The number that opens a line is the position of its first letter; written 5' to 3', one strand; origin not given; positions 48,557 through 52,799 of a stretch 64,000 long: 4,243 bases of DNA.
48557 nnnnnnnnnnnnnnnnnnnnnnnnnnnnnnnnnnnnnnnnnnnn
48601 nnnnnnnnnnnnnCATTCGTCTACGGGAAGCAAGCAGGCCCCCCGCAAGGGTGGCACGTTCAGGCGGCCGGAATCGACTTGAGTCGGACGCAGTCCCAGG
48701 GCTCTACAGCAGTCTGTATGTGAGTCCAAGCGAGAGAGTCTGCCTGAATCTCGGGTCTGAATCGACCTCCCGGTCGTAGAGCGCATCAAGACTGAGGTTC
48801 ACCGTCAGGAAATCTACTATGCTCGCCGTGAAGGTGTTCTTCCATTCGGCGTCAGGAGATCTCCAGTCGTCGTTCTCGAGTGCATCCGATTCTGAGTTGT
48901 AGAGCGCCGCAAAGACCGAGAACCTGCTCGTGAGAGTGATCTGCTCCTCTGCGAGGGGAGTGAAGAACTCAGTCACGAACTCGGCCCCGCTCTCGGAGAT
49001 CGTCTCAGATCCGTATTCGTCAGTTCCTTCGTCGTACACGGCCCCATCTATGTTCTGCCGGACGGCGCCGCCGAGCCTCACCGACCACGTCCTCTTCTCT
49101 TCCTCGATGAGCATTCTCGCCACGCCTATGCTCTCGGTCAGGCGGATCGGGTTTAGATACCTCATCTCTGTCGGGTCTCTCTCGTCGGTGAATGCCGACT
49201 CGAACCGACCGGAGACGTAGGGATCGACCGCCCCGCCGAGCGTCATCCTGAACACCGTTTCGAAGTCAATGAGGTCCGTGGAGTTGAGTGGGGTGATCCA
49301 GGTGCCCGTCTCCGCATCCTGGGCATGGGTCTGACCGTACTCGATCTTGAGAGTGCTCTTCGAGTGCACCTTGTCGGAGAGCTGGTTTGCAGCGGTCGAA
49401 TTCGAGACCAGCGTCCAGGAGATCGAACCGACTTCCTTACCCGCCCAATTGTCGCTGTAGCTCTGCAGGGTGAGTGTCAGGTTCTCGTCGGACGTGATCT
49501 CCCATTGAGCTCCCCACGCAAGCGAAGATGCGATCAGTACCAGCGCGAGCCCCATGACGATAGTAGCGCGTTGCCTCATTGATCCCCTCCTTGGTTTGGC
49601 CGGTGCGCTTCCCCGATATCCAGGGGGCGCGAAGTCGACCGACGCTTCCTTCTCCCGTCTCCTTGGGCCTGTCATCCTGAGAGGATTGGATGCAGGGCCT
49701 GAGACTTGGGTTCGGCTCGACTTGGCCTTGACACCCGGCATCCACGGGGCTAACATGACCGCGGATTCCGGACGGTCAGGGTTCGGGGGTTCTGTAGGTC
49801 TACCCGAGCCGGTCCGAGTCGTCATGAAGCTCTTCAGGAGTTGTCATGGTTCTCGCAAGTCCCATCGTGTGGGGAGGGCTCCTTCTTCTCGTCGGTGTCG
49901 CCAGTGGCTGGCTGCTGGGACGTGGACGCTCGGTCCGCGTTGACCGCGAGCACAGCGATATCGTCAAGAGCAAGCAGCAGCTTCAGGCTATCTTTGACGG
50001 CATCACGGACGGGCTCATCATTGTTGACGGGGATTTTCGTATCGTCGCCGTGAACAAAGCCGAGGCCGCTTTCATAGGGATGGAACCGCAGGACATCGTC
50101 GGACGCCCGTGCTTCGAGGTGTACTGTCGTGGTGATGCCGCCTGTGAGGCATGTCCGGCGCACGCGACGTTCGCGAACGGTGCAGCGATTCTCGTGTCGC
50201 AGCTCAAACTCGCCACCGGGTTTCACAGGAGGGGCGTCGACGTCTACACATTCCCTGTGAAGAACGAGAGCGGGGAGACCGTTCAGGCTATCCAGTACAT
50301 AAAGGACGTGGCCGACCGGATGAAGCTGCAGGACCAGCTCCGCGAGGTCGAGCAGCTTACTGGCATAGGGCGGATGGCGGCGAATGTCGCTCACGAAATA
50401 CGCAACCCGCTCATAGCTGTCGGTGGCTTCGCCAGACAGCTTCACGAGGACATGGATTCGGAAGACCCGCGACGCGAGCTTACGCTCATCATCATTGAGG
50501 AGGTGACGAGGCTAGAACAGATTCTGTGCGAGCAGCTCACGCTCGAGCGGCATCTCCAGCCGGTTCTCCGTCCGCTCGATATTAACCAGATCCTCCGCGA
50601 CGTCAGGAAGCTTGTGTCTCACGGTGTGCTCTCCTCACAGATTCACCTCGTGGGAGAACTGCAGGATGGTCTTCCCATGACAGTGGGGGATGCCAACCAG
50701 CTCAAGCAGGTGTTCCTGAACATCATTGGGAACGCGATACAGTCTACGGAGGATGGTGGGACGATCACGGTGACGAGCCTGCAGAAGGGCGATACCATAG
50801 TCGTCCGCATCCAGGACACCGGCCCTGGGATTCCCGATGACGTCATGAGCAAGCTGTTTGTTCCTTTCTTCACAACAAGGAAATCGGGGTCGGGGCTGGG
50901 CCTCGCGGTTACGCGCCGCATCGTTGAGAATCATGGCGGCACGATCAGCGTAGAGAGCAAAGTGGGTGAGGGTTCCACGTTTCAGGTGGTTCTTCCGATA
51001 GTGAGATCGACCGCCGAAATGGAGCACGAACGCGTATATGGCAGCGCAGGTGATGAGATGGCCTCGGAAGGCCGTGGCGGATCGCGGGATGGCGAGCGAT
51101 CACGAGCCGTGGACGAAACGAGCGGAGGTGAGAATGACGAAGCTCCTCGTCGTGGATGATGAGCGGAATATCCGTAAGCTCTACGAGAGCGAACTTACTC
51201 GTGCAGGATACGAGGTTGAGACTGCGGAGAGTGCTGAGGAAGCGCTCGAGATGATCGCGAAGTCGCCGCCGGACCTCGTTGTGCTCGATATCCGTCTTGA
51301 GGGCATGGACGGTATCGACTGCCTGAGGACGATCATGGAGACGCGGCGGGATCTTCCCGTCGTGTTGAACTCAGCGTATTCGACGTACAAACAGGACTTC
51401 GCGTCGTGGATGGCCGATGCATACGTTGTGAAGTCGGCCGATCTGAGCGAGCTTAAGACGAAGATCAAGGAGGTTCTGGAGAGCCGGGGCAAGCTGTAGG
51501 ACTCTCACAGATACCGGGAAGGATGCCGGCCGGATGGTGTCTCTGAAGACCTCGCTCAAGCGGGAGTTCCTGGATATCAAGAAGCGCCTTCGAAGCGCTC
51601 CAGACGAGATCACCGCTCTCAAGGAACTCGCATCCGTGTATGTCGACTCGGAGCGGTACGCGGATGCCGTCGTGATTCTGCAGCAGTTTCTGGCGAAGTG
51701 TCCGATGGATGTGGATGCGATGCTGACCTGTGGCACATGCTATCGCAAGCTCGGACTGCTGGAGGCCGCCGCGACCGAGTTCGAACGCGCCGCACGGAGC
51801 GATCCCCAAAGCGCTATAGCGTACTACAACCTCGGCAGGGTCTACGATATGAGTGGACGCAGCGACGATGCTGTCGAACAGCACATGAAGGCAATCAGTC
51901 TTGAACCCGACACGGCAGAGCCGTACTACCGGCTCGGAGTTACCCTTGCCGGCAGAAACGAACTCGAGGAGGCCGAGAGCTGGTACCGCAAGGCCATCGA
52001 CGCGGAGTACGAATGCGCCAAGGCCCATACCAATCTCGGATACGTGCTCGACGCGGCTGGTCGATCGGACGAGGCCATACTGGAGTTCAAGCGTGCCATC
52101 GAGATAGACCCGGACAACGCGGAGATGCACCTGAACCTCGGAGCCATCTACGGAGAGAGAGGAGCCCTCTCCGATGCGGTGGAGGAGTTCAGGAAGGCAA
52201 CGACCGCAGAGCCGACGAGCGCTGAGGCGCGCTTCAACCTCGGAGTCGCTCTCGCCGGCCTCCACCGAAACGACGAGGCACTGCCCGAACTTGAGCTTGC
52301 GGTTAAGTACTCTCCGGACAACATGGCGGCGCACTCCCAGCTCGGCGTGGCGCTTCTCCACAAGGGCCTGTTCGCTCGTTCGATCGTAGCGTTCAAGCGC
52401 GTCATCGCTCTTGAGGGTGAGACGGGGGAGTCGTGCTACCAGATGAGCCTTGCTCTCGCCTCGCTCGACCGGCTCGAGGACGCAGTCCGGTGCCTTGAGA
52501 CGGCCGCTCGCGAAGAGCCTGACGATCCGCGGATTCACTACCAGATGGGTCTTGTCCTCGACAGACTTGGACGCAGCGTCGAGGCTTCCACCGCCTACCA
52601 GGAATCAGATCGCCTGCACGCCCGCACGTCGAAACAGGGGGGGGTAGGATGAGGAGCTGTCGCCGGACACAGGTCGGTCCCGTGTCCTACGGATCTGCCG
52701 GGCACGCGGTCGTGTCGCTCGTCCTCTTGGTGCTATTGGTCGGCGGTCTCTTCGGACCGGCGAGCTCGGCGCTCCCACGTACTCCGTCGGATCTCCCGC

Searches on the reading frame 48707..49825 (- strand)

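Call 38: search_protein_families(library=pfam, proteins=[window:48707-49825:-], max_evalue=0.0001)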
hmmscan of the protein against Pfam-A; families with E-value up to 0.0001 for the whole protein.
window:48707-49825:- (373 aa): 1 family
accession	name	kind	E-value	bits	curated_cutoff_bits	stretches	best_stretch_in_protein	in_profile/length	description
PF11276.14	DUF3078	-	6.9e-06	26.8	25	1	121-214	3-90/92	Protein of unknown function (DUF3078)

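Call 55: search_protein_families(library=ncbifam, proteins=[window:48707-49825:-], max_evalue=0.01)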
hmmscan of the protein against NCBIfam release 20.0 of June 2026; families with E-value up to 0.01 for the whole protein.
window:48707-49825:- (373 aa): 0 families

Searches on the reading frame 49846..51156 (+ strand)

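Call 38: search_protein_families(library=pfam, proteins=[window:49846-51156:+], max_evalue=0.0001)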
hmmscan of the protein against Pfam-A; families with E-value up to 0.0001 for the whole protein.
window:49846-51156:+ (437 aa): 5 families
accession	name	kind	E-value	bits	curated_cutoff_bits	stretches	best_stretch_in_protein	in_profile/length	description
PF02518.31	HATPase_c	-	2.9e-29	102.2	26.4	1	281-385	1-109/111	Histidine kinase-, DNA gyrase B-, and HSP90-like ATPase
PF08448.16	PAS_4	-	3.4e-13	50.2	23.1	1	50-158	1-108/110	PAS fold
PF00512.31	HisKA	-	2e-09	37.8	26.9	1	175-235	3-62/66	His Kinase A (phospho-acceptor) domain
PF13426.13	PAS_9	-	4.2e-08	33.8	27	1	55-155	2-101/103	PAS domain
PF00989.32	PAS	-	1.2e-05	25.7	22.6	1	45-93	2-50/113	PAS fold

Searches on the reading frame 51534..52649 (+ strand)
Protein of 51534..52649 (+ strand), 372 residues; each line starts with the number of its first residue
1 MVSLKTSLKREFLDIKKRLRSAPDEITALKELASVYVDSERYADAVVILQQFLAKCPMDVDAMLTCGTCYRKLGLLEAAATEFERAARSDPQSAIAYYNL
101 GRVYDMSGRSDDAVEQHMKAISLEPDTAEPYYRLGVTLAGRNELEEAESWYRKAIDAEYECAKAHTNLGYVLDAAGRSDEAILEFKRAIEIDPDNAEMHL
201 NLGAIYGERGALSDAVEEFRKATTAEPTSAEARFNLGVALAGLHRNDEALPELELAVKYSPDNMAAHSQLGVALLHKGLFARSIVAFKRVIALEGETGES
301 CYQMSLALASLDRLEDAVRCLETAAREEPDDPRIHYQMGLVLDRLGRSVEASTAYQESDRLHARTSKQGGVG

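Call 38: search_protein_families(library=pfam, proteins=[window:51534-52649:+], max_evalue=0.0001)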
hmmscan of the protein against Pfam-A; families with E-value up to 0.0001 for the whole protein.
window:51534-52649:+ (372 aa): 24 families
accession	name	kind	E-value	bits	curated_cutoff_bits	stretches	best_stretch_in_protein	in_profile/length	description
PF13414.12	TPR_11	-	1.1e-53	179.1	26.8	4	176-208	8-40/42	TPR repeat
PF07719.23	TPR_2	-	3.2e-48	158.3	27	1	162-195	1-34/34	Tetratricopeptide repeat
PF13432.12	TPR_16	-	7.6e-46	154.5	32.7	7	132-196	1-65/65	Tetratricopeptide repeat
PF00515.34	TPR_1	-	1.8e-45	151.4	27.8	2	162-195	1-34/34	Tetratricopeptide repeat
PF13181.12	TPR_8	-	6.5e-42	138.6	25.7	1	162-195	1-34/34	Tetratricopeptide repeat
PF13431.12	TPR_17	-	6.5e-41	135.6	24.4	1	83-114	2-33/34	Tetratricopeptide repeat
PF14559.12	TPR_19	-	2.9e-32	111.2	25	4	174-232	3-61/68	Tetratricopeptide repeat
PF13428.12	TPR_14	-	5.8e-27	91.9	23.5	0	164-204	3-43/44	Tetratricopeptide repeat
PF13424.12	TPR_12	-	6.4e-27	94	30.1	1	77-122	27-73/77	Tetratricopeptide repeat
PF13371.12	TPR_9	-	2.5e-16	59.9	35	0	19-62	22-65/73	Tetratricopeptide repeat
PF13174.12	TPR_6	-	4.7e-16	58.7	26.3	0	61-93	1-33/33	Tetratricopeptide repeat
PF13176.12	TPR_7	-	2.1e-14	52.8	27.9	0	164-195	1-32/36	Tetratricopeptide repeat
PF23914.1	TPR_CcmH_CycH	-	3e-14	53.6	42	0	189-293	43-150/158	Cytochrome c-type biogenesis protein H TPR domain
PF14561.12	TPR_20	-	3e-12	47.1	25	0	214-253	6-45/90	Tetratricopeptide repeat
PF13374.12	TPR_10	-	1.3e-11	44.5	27.5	0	133-156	7-30/42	Tetratricopeptide repeat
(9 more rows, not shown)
